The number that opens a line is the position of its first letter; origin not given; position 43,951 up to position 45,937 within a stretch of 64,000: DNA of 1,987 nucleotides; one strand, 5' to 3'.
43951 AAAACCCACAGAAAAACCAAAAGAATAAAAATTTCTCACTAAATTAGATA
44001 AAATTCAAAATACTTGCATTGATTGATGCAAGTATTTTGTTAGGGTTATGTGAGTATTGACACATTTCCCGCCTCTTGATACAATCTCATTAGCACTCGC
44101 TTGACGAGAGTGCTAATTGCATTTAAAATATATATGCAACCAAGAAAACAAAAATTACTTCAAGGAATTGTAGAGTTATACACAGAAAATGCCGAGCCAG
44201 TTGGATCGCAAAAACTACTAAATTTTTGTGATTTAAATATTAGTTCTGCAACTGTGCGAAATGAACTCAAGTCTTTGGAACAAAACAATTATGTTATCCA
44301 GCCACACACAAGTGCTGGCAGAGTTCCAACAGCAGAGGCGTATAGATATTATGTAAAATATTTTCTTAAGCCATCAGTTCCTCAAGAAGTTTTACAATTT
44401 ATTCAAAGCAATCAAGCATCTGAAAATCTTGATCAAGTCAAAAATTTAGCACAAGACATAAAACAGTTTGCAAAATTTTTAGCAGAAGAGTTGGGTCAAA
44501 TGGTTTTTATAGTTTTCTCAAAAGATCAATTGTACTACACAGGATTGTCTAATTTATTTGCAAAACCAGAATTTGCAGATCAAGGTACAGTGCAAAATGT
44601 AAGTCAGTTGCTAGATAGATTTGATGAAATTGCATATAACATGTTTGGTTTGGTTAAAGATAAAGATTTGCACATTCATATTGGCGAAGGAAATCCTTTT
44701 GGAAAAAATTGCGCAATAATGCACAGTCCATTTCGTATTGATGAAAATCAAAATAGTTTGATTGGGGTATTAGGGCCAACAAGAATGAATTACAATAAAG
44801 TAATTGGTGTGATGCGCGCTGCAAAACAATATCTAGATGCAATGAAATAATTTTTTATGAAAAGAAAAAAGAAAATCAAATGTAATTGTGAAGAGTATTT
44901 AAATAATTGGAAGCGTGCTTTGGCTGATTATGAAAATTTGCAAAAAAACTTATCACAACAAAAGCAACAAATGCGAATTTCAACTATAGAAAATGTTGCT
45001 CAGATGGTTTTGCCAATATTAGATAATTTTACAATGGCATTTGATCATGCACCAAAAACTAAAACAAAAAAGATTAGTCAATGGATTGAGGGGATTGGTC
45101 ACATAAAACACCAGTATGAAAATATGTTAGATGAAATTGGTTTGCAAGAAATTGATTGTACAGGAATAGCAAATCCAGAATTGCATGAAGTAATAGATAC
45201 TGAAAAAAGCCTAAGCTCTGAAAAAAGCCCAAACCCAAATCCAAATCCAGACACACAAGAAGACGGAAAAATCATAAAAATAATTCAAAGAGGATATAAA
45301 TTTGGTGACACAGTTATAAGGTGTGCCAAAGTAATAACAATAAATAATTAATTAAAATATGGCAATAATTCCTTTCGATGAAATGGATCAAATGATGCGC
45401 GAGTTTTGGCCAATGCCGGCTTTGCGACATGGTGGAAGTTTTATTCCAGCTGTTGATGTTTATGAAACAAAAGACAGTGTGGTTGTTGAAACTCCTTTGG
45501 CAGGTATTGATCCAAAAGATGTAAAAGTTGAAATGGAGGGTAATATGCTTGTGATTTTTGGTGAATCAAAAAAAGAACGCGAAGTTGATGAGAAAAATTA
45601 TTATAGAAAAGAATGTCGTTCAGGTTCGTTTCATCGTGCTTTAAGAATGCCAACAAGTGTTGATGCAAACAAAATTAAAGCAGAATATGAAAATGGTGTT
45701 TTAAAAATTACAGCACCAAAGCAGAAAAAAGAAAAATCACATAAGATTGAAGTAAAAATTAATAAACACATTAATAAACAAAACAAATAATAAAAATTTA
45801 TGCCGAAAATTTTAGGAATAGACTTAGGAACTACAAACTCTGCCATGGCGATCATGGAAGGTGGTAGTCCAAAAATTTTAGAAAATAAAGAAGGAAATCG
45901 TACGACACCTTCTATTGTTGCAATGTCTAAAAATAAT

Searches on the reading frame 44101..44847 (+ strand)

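Call 72: search_protein_families(library=pfam, proteins=[window:44101-44847:+], max_evalue=0.00001)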
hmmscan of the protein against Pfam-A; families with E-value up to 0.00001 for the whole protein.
window:44101-44847:+ (249 aa): 1 family
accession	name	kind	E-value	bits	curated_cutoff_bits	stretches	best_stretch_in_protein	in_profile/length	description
PF01628.27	HrcA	-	1.1e-20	75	22.2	1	102-235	79-215/215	HrcA protein C terminal domain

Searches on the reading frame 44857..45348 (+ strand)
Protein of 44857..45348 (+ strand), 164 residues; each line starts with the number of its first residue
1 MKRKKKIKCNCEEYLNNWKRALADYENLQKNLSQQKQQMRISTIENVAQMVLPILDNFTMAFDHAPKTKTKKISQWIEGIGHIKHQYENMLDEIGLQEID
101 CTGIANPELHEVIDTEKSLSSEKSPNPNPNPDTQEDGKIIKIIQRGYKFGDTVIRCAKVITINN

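Call 72: search_protein_families(library=pfam, proteins=[window:44857-45348:+], max_evalue=0.00001)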
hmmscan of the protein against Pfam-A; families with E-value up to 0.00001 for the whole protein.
window:44857-45348:+ (164 aa): 1 family
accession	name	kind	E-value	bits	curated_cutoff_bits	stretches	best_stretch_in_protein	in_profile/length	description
PF01025.24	GrpE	-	4.5e-30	104.9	25.8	1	5-161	21-163/165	GrpE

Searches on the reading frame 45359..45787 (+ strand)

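Call 72: search_protein_families(library=pfam, proteins=[window:45359-45787:+], max_evalue=0.00001)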
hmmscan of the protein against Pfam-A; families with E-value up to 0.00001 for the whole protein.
window:45359-45787:+ (143 aa): 2 families
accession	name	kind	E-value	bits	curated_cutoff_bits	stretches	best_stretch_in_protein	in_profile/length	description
PF00011.27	HSP20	-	6.2e-24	84.5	20.8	1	34-134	2-101/102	Hsp20/alpha crystallin family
PF17886.7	ArsA_HSP20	-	9.1e-07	28.8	22.5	1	39-118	2-62/63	HSP20-like domain found in ArsA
